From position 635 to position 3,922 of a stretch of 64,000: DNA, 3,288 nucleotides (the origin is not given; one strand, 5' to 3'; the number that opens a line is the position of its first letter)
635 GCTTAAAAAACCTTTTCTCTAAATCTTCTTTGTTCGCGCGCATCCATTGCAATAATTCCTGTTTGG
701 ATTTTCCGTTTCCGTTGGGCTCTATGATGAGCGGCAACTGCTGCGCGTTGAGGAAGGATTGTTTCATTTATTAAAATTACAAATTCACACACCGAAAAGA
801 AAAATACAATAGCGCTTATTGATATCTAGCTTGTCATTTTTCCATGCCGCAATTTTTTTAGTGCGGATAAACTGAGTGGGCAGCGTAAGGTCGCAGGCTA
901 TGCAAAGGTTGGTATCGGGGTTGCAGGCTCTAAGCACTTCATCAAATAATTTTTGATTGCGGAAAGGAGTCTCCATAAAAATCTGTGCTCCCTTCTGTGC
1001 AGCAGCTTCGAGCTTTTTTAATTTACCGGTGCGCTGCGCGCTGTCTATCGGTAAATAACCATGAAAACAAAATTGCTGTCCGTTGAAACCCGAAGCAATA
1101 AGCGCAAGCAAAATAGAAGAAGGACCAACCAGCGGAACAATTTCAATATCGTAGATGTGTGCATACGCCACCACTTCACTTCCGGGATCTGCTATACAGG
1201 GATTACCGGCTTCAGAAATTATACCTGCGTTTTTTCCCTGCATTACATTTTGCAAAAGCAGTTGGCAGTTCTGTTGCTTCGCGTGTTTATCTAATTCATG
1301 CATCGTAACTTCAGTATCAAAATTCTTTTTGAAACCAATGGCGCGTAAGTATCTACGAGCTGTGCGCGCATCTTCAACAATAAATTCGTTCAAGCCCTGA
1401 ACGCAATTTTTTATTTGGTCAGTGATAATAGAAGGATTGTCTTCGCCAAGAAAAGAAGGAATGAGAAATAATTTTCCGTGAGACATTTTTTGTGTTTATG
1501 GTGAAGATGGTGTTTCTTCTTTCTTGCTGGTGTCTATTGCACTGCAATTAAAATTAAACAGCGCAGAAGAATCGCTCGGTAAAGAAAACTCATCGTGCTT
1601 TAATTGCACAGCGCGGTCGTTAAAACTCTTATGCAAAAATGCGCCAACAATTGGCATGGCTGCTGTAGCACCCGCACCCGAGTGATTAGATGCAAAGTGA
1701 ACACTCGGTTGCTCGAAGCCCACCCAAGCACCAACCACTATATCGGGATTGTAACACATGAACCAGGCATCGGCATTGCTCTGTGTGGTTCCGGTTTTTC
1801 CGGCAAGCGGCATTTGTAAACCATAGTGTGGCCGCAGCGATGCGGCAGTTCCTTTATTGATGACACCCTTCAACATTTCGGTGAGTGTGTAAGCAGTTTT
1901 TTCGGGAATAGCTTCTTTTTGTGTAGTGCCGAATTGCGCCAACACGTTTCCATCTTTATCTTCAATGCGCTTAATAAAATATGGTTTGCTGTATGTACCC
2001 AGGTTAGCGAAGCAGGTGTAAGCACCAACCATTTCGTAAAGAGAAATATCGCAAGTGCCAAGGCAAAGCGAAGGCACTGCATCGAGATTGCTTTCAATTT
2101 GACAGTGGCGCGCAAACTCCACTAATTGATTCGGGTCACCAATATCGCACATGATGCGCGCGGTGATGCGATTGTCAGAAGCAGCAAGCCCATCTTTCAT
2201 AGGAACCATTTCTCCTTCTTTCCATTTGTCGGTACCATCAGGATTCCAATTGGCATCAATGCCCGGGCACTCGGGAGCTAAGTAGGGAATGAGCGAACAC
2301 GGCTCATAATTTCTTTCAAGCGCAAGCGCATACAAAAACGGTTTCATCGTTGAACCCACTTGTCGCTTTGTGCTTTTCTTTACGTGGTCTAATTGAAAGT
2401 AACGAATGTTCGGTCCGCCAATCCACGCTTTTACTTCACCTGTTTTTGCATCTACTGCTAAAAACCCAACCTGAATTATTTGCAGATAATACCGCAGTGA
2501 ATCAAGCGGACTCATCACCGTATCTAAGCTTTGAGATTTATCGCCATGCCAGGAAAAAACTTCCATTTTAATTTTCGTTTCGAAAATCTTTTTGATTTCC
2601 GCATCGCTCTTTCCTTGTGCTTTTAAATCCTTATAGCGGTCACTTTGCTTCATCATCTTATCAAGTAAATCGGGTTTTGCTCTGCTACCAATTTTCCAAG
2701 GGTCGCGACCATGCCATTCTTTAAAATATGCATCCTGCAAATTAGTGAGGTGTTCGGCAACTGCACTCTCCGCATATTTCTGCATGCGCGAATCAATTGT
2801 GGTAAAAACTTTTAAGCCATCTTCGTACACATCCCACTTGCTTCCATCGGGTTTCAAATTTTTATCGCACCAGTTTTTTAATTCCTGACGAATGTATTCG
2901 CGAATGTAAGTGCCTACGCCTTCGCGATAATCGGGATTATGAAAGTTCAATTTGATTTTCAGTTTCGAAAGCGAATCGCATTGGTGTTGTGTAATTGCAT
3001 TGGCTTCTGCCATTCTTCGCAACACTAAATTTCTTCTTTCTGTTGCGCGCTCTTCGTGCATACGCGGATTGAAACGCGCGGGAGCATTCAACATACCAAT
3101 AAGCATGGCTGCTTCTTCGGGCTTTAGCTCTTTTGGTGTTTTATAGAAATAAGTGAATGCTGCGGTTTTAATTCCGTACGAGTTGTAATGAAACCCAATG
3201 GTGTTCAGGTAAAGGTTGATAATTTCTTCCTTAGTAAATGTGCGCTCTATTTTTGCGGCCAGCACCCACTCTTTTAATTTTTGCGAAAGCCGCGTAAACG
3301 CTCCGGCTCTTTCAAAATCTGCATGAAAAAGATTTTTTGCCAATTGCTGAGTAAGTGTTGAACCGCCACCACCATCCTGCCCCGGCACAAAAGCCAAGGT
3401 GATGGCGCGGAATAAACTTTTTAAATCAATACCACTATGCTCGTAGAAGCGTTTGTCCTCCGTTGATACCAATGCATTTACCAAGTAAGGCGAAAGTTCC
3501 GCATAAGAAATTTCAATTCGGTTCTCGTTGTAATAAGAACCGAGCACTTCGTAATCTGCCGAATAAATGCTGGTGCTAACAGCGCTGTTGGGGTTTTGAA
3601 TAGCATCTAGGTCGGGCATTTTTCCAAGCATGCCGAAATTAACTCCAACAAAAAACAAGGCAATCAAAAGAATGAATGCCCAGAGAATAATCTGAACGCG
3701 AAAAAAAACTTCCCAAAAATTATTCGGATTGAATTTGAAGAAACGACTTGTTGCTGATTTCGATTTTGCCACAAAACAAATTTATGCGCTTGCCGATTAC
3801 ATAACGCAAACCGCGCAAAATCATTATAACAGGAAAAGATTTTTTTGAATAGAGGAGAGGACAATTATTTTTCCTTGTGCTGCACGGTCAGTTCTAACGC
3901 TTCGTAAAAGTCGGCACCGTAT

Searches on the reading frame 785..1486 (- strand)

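Call 51: search_protein_families(library=pfam, proteins=[window:785-1486:-], max_evalue=0.00001)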
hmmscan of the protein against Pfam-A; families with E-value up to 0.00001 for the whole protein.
window:785-1486:- (233 aa): 1 family
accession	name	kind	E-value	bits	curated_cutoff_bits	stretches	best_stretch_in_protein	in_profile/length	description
PF00590.25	TP_methylase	-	6.6e-10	39.7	27.8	1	41-212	35-208/212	Tetrapyrrole (Corrin/Porphyrin) Methylases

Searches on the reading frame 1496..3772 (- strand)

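Call 51: search_protein_families(library=pfam, proteins=[window:1496-3772:-], max_evalue=0.00001)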
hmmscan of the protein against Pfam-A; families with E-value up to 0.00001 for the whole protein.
window:1496-3772:- (758 aa): 2 families
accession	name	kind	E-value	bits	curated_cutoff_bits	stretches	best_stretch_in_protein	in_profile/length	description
PF00912.28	Transgly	-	7.4e-56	188.8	27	1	76-254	4-177/178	Transglycosylase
PF00905.27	Transpeptidase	-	1.1e-20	74.5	22.1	1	436-676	2-266/299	Penicillin binding protein transpeptidase domain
